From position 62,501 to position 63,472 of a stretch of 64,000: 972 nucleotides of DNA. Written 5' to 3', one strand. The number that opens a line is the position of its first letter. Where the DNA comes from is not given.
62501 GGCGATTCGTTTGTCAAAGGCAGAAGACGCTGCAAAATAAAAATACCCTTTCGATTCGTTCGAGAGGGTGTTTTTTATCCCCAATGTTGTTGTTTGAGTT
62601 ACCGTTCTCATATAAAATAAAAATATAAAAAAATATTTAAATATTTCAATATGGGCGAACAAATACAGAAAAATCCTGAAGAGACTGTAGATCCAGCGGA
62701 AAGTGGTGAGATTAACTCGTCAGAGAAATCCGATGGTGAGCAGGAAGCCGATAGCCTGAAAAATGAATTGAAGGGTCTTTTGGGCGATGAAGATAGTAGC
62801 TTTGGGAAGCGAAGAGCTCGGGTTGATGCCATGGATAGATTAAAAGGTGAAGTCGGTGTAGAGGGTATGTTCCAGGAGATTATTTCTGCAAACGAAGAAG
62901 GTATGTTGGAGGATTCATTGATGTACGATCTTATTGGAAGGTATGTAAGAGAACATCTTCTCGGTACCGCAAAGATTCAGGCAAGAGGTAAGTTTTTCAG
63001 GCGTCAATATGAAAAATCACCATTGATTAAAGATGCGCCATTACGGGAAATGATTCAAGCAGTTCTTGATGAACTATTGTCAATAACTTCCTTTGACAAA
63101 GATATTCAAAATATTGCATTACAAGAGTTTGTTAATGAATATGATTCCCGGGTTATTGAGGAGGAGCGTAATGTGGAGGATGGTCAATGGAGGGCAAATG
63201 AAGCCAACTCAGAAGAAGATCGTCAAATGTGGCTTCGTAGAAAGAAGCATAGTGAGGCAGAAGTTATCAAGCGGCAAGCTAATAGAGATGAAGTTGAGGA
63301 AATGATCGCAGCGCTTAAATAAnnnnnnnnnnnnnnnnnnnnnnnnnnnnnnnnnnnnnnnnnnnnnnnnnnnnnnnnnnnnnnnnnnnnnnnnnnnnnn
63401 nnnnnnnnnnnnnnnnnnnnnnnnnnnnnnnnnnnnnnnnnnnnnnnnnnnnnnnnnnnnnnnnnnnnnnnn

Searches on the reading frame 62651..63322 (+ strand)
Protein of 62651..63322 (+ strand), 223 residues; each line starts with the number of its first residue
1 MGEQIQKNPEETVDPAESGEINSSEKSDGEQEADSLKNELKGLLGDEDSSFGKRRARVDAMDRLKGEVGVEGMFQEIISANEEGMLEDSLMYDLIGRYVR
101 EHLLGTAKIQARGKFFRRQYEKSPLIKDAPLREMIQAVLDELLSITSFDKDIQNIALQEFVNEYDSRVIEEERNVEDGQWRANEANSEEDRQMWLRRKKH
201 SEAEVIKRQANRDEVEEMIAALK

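Call 10: search_protein_families(library=pfam, proteins=[window:62651-63322:+])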
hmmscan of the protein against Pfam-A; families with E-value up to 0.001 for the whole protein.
window:62651-63322:+ (223 aa): 0 families

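Call 13: find_encoding_contigs(protein=window:62651-63319:+, flank=10000, max_places=6)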
Protein window:62651-63319:+ (223 aa): 14 contigs read that carry it; 6 places shown.
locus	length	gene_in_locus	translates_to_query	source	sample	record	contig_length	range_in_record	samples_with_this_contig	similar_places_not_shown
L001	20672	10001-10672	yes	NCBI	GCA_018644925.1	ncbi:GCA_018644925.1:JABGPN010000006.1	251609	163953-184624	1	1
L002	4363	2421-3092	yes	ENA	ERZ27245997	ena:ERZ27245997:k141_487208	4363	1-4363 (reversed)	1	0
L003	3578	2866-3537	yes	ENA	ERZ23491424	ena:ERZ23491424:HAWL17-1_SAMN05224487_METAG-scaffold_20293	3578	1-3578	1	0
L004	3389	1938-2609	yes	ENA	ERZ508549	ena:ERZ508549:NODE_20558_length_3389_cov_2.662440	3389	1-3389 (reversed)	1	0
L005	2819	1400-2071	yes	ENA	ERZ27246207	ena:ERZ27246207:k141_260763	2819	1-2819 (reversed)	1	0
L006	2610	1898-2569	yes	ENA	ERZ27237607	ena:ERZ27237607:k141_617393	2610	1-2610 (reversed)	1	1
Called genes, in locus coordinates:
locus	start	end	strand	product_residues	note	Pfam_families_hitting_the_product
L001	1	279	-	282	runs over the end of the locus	PF01026:TatD_DNase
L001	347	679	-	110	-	-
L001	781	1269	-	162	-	PF02674:Colicin_V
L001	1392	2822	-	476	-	PF00133:tRNA-synt_1, PF09334:tRNA-synt_1g, PF00133:tRNA-synt_1, PF01406:tRNA-synt_1e (weak)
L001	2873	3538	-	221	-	PF00590:TP_methylase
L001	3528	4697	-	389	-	PF11376:DUF3179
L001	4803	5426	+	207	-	PF00081:Sod_Fe_N, PF02777:Sod_Fe_C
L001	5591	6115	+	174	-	PF00578:AhpC-TSA, PF08534:Redoxin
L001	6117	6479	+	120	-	-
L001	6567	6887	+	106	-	-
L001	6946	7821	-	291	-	-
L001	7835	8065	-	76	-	PF00462:Glutaredoxin, PF13192:Thioredoxin_3 (weak), PF13417:GST_N_3 (weak)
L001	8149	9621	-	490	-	PF02789:Peptidase_M17_N, PF00883:Peptidase_M17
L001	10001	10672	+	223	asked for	-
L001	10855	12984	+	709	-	PF03030:H_PPase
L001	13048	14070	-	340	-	PF00924:MS_channel_2nd, PF21082:MS_channel_3rd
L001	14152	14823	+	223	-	PF22435:MRM3-like_sub_bind (weak), PF00588:SpoU_methylase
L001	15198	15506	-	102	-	PF01906:YbjQ_1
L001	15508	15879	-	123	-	-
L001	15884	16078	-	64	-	-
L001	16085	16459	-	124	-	-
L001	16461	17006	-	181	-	-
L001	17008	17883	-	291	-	-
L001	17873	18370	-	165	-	-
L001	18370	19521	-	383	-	PF00482:T2SSF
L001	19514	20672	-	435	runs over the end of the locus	PF00437:T2SSE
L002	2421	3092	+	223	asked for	-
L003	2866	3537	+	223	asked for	-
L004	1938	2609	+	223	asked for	-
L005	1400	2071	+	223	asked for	-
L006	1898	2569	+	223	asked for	-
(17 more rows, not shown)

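Call 22: find_homologous_proteins(query=L001:10855-12981:+)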
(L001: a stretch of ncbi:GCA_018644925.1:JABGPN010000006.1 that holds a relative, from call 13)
Query L001:10855-12981:+ (709 aa): 8000 proteins with E <= 0.001 among 8000 candidates; the best 120 are listed.
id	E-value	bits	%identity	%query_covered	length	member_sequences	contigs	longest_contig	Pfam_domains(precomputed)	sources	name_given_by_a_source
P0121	0.0e+0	1340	90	100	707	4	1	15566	PF03030.22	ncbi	-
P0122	0.0e+0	1337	90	100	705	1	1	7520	PF03030.22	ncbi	-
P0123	0.0e+0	1321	89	100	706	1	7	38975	PF03030.22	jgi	jgi:K(+)-stimulated pyrophosphate-energized sodium pump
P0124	0.0e+0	1319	89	100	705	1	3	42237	PF03030.22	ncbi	-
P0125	0.0e+0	1316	89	100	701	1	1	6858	PF03030.22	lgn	-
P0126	0.0e+0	1309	89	100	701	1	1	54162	PF03030.22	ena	-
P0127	0.0e+0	1309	89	100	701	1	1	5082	PF03030.22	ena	-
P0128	0.0e+0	1308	89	100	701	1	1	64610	PF03030.22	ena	-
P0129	0.0e+0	1304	88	100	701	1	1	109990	PF03030.22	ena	-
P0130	0.0e+0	1299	87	100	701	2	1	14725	PF03030.22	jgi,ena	-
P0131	0.0e+0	1298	88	100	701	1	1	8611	PF03030.22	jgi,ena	-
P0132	0.0e+0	1298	88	100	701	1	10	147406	PF03030.22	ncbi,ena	-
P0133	0.0e+0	1288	87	100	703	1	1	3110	PF03030.22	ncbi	-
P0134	0.0e+0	1274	87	100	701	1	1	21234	PF03030.22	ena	-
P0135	0.0e+0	1262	87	99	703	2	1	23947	PF03030.22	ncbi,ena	-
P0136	0.0e+0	1257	86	100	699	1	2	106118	PF03030.22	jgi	-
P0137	0.0e+0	1254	86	100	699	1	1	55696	PF03030.22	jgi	-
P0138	0.0e+0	1245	86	100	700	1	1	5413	PF03030.22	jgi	jgi:K(+)-stimulated pyrophosphate-energized sodium pump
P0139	0.0e+0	1245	85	100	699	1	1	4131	PF03030.22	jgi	jgi:K(+)-stimulated pyrophosphate-energized sodium pump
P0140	0.0e+0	1243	85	100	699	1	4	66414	PF03030.22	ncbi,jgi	jgi:K(+)-stimulated pyrophosphate-energized sodium pump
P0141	0.0e+0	1237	85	100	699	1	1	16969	PF03030.22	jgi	jgi:K(+)-stimulated pyrophosphate-energized sodium pump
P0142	0.0e+0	1215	87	95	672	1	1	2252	PF03030.22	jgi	jgi:K(+)-stimulated pyrophosphate-energized sodium pump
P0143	0.0e+0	1140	78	100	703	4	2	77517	PF03030.22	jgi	-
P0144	0.0e+0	1134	78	100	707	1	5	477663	PF03030.22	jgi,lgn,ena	jgi:K(+)-stimulated pyrophosphate-energized sodium pump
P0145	0.0e+0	1124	78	99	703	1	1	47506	PF03030.22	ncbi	ncbi:MAG: sodium-translocating pyrophosphatase [Pseudomonadota bacterium]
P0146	0.0e+0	1123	78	99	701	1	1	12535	PF03030.22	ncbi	ncbi:MAG: sodium-translocating pyrophosphatase [Patescibacteria group bacterium]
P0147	0.0e+0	1034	72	100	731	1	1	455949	PF03030.22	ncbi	-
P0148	3.8e-290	982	68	100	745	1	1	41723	PF03030.22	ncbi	-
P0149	3.9e-287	973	69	100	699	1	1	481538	PF03030.22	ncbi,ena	-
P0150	1.1e-286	971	70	100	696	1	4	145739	PF03030.22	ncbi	-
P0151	1.3e-285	968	69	100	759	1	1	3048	PF03030.22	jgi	-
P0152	1.6e-285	967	70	100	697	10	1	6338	PF03030.22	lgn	-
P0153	2.4e-285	967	69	100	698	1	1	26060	PF03030.22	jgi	-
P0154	5.4e-285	965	69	100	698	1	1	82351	PF03030.22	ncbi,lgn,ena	-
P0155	7.8e-285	965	68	100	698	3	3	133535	PF03030.22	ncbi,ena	-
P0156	3.5e-284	963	69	100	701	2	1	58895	PF03030.22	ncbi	-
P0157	6.9e-284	962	69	100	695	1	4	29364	PF03030.22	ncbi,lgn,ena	-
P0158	8.5e-284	961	69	99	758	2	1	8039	PF03030.22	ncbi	-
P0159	1.7e-283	960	67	100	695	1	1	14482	PF03030.22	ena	-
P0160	2.1e-283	960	68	100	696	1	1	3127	PF03030.22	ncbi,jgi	-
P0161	2.6e-283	960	68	100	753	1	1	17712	PF03030.22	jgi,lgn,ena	-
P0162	2.8e-283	960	69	100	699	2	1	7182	PF03030.22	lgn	-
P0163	4.1e-283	959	68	100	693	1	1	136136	PF03030.22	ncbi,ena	-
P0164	7.5e-283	958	69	100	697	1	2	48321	PF03030.22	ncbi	-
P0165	7.6e-283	958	68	100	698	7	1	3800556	PF03030.22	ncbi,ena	-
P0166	1.1e-282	958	68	100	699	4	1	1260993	PF03030.22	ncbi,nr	ncbi:MAG: sodium-translocating pyrophosphatase [Polyangiaceae bacterium]|nr:sodium-translocating pyr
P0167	1.8e-282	957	69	99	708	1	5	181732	PF03030.22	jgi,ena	-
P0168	8.5e-282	955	69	100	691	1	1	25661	PF03030.22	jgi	jgi:K(+)-stimulated pyrophosphate-energized sodium pump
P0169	9.6e-282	955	68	100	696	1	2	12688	PF03030.22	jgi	jgi:K(+)-stimulated pyrophosphate-energized sodium pump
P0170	9.9e-282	955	70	100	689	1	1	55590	PF03030.22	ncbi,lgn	-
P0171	1.0e-281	955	69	100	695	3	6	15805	PF03030.22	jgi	jgi:K(+)-stimulated pyrophosphate-energized sodium pump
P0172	1.0e-281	955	68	99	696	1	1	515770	PF03030.22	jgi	jgi:K(+)-stimulated pyrophosphate-energized sodium pump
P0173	2.0e-281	954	68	100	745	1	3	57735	PF03030.22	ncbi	-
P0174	2.0e-281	954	68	100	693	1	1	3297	PF03030.22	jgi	jgi:K(+)-stimulated pyrophosphate-energized sodium pump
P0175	3.7e-281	953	68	100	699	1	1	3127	PF03030.22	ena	-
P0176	4.4e-281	953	68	100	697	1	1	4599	PF03030.22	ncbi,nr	ncbi:MAG TPA: sodium-translocating pyrophosphatase [Polyangiaceae bacterium]|nr:sodium-translocating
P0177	4.8e-281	952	68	100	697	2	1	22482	PF03030.22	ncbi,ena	-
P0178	5.0e-281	952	69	100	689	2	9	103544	PF03030.22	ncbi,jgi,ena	-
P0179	5.7e-281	952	68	100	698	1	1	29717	PF03030.22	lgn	-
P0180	5.7e-281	952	68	100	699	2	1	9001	PF03030.22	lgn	-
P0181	1.2e-280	951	68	100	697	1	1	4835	PF03030.22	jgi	-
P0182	1.5e-280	951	68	100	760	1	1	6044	PF03030.22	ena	-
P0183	1.7e-280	951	68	100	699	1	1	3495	PF03030.22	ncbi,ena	-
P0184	1.7e-280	951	68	100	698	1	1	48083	PF03030.22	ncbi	-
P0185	2.1e-280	950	68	100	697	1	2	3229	PF03030.22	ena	-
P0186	3.3e-280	950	69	100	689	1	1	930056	PF03030.22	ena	-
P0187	3.4e-280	950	70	99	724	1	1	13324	PF03030.22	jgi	jgi:K(+)-stimulated pyrophosphate-energized sodium pump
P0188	3.5e-280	950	68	100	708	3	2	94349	PF03030.22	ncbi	-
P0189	4.2e-280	949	68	100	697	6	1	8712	PF03030.22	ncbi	-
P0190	5.1e-280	949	69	100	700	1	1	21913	PF03030.22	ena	-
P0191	5.1e-280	949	67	100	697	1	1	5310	PF03030.22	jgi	jgi:K(+)-stimulated pyrophosphate-energized sodium pump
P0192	5.4e-280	949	68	100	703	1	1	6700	PF03030.22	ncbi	-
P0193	5.8e-280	949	68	100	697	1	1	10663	PF03030.22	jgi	jgi:K(+)-stimulated pyrophosphate-energized sodium pump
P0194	6.0e-280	949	68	100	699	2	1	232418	PF03030.22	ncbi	ncbi:MAG: sodium-translocating pyrophosphatase [Polyangiaceae bacterium]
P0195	7.4e-280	948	68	100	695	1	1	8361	PF03030.22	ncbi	-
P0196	9.7e-280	948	68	100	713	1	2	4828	PF03030.22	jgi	jgi:K(+)-stimulated pyrophosphate-energized sodium pump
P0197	1.2e-279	948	69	97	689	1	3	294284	PF03030.22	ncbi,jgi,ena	-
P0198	1.3e-279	948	68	100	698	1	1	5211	PF03030.22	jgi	jgi:K(+)-stimulated pyrophosphate-energized sodium pump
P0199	1.3e-279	948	67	100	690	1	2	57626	PF03030.22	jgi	jgi:K(+)-stimulated pyrophosphate-energized sodium pump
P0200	1.4e-279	948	68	99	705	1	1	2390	PF03030.22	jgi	jgi:K(+)-stimulated pyrophosphate-energized sodium pump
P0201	1.4e-279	948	68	100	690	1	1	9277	PF03030.22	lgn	-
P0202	1.5e-279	947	67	100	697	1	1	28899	PF03030.22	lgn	-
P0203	1.6e-279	947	67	100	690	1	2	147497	PF03030.22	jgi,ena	-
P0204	1.7e-279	947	69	99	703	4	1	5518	PF03030.22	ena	-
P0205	1.7e-279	947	69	99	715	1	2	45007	PF03030.22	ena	-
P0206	1.8e-279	947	68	100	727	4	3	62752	PF03030.22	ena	-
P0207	1.8e-279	947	68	100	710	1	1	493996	PF03030.22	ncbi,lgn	-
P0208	1.9e-279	947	67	100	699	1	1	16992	PF03030.22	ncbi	-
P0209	1.9e-279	947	68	100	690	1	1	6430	PF03030.22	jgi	-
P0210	2.5e-279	947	67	100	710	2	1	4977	PF03030.22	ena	-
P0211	3.0e-279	946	68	100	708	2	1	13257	PF03030.22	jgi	jgi:K(+)-stimulated pyrophosphate-energized sodium pump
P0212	3.0e-279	946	68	99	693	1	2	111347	PF03030.22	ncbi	-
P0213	3.2e-279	946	69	100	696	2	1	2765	PF03030.22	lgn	-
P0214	3.2e-279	946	68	100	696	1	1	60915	PF03030.22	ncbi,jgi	-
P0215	4.2e-279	946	68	100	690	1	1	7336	PF03030.22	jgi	-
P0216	4.2e-279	946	67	100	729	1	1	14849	PF03030.22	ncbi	-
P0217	4.6e-279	946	67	100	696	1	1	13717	PF03030.22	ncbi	-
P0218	8.7e-279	945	67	100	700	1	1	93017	PF03030.22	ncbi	-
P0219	1.3e-278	944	69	100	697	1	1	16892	PF03030.22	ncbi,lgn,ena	-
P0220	1.6e-278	944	67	100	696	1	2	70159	PF03030.22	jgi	jgi:K(+)-stimulated pyrophosphate-energized sodium pump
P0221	1.9e-278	944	68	99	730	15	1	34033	PF03030.22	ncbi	-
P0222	2.1e-278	944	68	99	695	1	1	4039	PF03030.22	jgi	jgi:K(+)-stimulated pyrophosphate-energized sodium pump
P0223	2.5e-278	943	69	100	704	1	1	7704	PF03030.22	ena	-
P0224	2.7e-278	943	68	99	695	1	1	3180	PF03030.22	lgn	-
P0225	2.8e-278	943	68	100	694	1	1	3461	PF03030.22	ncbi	-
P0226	3.0e-278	943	68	99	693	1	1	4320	PF03030.22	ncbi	-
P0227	3.3e-278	943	68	100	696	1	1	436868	PF03030.22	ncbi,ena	-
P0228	3.3e-278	943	66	100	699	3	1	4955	PF03030.22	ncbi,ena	-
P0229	3.8e-278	943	67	100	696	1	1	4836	PF03030.22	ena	-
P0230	3.8e-278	943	68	100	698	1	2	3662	PF03030.22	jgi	jgi:K(+)-stimulated pyrophosphate-energized sodium pump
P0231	3.9e-278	943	67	100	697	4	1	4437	PF03030.22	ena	-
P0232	4.1e-278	943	68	100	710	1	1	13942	PF03030.22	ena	-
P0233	4.8e-278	942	68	99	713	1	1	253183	PF03030.22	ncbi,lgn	ncbi:MAG: sodium-translocating pyrophosphatase [Myxococcota bacterium]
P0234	5.5e-278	942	68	99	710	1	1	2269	PF03030.22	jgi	jgi:K(+)-stimulated pyrophosphate-energized sodium pump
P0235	5.5e-278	942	67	100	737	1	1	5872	PF03030.22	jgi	jgi:K(+)-stimulated pyrophosphate-energized sodium pump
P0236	5.8e-278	942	68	98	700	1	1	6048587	PF03030.22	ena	-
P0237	6.1e-278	942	68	99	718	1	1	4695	PF03030.22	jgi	jgi:K(+)-stimulated pyrophosphate-energized sodium pump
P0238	6.8e-278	942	68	100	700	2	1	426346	PF03030.22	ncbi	-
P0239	7.7e-278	942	67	100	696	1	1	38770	PF03030.22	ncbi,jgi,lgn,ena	-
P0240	8.0e-278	942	68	99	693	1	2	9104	PF03030.22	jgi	jgi:K(+)-stimulated pyrophosphate-energized sodium pump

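Call 23: find_encoding_contigs(protein=P0132, flank=10000, max_places=3)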
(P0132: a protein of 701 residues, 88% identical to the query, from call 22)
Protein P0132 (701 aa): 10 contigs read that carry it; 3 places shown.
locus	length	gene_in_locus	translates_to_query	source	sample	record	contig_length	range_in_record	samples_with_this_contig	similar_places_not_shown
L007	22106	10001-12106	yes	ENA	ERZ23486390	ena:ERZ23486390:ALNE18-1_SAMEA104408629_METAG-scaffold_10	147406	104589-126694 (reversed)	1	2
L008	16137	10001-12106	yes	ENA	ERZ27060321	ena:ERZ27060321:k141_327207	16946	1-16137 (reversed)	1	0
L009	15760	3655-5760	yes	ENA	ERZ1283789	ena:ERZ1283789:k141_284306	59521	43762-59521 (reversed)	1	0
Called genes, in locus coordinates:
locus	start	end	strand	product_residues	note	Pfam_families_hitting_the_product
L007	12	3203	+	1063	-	PF00069:Pkinase, PF03109:ABC1 (faint), PF07714:PK_Tyr_Ser-Thr, PF17667:Pkinase_fungal (weak), PF17874:TPR_MalT (weak), PF13424:TPR_12 (weak)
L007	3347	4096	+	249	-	PF04250:DUF429 (faint)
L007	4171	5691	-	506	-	PF01936:NYN, PF12872:OST-HTH (faint)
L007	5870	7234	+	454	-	PF14559:TPR_19 (faint)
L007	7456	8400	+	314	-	PF13793:Pribosyltran_N, PF00156:Pribosyltran, PF14572:Pribosyl_synth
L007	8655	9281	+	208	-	PF01386:Ribosomal_L25p, PF14693:Ribosomal_TL5_C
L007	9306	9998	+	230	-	PF01195:Pept_tRNA_hydro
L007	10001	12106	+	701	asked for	PF03030:H_PPase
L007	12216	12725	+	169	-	PF01250:Ribosomal_S6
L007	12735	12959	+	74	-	PF01084:Ribosomal_S18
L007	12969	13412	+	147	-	PF01281:Ribosomal_L9_N, PF03948:Ribosomal_L9_C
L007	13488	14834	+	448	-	PF00772:DnaB, PF03796:DnaB_C, PF13481:AAA_25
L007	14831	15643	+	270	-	-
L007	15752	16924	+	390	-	PF16697:Yop-YscD_cpl, PF00498:FHA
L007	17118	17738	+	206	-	PF12728:HTH_17, PF00376:MerR, PF00072:Response_reg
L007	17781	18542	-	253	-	PF02625:XdhC_CoxI, PF13478:XdhC_C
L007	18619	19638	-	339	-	PF01551:Peptidase_M23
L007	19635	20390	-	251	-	PF00481:PP2C, PF13672:PP2C_2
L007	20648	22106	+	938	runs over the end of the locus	PF07517:SecA_DEAD, PF00270:DEAD (weak), PF01043:SecA_PP_bind, PF21090:P-loop_SecA, PF07516:SecA_SW, PF02810:SEC-C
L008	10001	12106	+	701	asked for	PF03030:H_PPase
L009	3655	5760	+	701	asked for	PF03030:H_PPase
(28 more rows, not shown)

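Call 24: find_encoding_contigs(protein=P0136, flank=10000, max_places=2)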
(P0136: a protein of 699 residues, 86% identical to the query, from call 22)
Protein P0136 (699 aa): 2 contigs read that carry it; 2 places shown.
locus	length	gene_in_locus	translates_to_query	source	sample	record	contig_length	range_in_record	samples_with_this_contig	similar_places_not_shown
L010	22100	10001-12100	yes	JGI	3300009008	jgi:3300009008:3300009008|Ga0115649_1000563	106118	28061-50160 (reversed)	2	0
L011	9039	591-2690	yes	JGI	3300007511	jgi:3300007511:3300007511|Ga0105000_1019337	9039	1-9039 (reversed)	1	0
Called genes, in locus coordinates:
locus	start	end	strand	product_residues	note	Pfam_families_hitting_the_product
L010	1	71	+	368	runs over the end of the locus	PF00089:Trypsin, PF13365:Trypsin_2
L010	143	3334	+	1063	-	PF00069:Pkinase, PF03109:ABC1 (faint), PF07714:PK_Tyr_Ser-Thr, PF17667:Pkinase_fungal (weak), PF17874:TPR_MalT (weak), PF13424:TPR_12 (weak)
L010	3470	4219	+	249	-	-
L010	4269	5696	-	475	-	PF01936:NYN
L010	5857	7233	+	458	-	-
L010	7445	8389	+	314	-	PF13793:Pribosyltran_N, PF00156:Pribosyltran, PF14572:Pribosyl_synth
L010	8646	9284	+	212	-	PF01386:Ribosomal_L25p, PF14693:Ribosomal_TL5_C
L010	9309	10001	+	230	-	PF01195:Pept_tRNA_hydro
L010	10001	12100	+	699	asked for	PF03030:H_PPase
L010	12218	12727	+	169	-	PF01250:Ribosomal_S6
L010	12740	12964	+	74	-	PF01084:Ribosomal_S18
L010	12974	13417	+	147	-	PF01281:Ribosomal_L9_N, PF03948:Ribosomal_L9_C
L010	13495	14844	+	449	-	PF00772:DnaB, PF03796:DnaB_C, PF13481:AAA_25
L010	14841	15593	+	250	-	-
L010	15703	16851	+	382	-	-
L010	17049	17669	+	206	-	PF12728:HTH_17, PF00376:MerR, PF00072:Response_reg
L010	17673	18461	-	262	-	PF02625:XdhC_CoxI, PF13478:XdhC_C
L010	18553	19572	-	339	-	PF01551:Peptidase_M23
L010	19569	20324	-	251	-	PF00481:PP2C, PF13672:PP2C_2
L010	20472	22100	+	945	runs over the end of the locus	PF07517:SecA_DEAD, PF01043:SecA_PP_bind, PF21090:P-loop_SecA, PF07516:SecA_SW, PF02810:SEC-C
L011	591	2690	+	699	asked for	PF03030:H_PPase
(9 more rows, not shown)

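Call 25: find_encoding_contigs(protein=P0144, flank=10000, max_places=2)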
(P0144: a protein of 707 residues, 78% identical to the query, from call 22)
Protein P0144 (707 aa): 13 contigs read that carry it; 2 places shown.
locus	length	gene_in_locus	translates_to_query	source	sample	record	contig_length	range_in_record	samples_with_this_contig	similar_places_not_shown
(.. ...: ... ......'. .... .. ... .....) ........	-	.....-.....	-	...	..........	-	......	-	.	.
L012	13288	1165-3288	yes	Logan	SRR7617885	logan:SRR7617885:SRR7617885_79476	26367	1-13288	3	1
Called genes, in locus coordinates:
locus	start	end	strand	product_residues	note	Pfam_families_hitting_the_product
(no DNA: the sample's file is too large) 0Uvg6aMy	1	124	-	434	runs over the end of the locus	PF03118:RNA_pol_A_CTD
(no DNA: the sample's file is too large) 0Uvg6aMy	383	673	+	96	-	-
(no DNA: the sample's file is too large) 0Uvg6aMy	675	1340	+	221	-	-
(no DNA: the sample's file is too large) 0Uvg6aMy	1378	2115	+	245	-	PF13483:Lactamase_B_3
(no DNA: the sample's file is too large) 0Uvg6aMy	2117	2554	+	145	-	-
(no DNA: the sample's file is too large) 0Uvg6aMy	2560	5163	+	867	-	PF00521:DNA_topoisoIV, PF03989:DNA_gyraseA_C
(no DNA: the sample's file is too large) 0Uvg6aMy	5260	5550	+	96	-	PF01783:Ribosomal_L32p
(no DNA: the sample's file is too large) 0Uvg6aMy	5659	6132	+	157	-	PF01029:NusB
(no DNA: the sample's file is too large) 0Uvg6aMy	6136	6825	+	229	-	PF22935:RM44_endonuclase, PF14622:Ribonucleas_3_3, PF00636:Ribonuclease_3, PF00035:dsrm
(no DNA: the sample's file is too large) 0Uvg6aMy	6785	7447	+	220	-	-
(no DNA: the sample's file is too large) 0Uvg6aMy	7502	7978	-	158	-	-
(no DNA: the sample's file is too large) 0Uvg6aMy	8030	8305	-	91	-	PF01541:GIY-YIG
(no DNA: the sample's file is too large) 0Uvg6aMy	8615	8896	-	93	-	-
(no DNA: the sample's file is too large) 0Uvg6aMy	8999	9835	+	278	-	PF13489:Methyltransf_23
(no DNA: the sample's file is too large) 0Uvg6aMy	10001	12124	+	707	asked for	PF03030:H_PPase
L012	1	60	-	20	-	?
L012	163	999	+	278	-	PF13489:Methyltransf_23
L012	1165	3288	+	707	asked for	PF03030:H_PPase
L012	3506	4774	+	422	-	PF00587:tRNA-synt_2b, PF03129:HGTP_anticodon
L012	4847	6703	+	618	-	-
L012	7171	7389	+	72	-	-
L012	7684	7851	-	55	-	-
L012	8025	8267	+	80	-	-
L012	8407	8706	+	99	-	-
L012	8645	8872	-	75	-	-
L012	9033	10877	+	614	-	-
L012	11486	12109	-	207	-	PF01841:Transglut_core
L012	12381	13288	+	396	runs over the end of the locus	PF07690:MFS_1, PF12832:MFS_1_like (faint)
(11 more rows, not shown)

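Call 27: list_cluster_members(proteins=[L001:10855-12981:+, P0121, P0122, P0124, P0132, P0133, P0135, P0140, P0147, P0149])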
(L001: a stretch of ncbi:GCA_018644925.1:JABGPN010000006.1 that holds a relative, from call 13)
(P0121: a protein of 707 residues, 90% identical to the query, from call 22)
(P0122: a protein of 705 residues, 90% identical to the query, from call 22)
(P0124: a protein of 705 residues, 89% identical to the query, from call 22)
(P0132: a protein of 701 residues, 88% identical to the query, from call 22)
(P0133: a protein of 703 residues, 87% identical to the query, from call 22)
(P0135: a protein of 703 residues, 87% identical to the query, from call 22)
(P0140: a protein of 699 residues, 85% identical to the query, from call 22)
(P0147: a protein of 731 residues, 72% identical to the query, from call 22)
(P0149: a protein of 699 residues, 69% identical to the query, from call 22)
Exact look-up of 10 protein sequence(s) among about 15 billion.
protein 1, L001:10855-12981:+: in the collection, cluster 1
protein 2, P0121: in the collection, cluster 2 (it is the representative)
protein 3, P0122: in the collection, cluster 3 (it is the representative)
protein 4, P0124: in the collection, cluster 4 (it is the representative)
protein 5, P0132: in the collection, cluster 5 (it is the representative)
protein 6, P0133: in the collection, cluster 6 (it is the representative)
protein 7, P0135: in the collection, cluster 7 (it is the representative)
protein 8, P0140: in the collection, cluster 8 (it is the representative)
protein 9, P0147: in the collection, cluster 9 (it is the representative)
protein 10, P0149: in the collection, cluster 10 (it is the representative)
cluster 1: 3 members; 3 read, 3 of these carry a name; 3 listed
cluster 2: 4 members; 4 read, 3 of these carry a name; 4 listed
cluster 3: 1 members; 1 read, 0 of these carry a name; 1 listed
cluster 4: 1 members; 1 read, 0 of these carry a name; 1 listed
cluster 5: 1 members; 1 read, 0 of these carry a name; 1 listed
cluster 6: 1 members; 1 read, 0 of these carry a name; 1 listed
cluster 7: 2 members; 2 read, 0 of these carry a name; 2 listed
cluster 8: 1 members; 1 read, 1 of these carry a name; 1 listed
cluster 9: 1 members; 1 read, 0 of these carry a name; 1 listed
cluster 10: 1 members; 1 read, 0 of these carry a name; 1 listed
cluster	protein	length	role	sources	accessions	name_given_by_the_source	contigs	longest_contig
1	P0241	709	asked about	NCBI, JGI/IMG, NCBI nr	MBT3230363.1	sodium-translocating pyrophosphatase [Candidatus Uhrbacteria bacterium] | K(+)-stimulated pyrophosphate-energized sodium pump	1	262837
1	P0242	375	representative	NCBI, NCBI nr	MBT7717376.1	sodium-translocating pyrophosphatase, partial [Candidatus Uhrbacteria bacterium] | sodium-translocating pyrophosphatase [Candidatus Uhrbacteria bacterium]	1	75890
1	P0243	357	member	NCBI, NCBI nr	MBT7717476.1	sodium-translocating pyrophosphatase, partial [Candidatus Uhrbacteria bacterium] | sodium-translocating pyrophosphatase [Candidatus Uhrbacteria bacterium]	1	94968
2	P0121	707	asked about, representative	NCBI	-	-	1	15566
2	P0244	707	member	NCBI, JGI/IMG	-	K(+)-stimulated pyrophosphate-energized sodium pump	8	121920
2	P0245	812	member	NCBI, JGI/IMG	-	K(+)-stimulated pyrophosphate-energized sodium pump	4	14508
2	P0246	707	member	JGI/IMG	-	K(+)-stimulated pyrophosphate-energized sodium pump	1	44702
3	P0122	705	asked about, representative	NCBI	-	-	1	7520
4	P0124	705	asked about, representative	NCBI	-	-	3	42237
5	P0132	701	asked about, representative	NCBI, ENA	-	-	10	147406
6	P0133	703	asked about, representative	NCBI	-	-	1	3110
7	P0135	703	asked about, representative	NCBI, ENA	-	-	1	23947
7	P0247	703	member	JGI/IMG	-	-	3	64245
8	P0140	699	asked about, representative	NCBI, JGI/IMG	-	K(+)-stimulated pyrophosphate-energized sodium pump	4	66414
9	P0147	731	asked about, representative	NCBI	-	-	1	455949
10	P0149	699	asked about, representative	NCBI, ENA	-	-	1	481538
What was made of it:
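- Several public contigs end inside hppA, and another Uhrbacteria MAG has the gene split over two contig ends (calls 13, 27).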
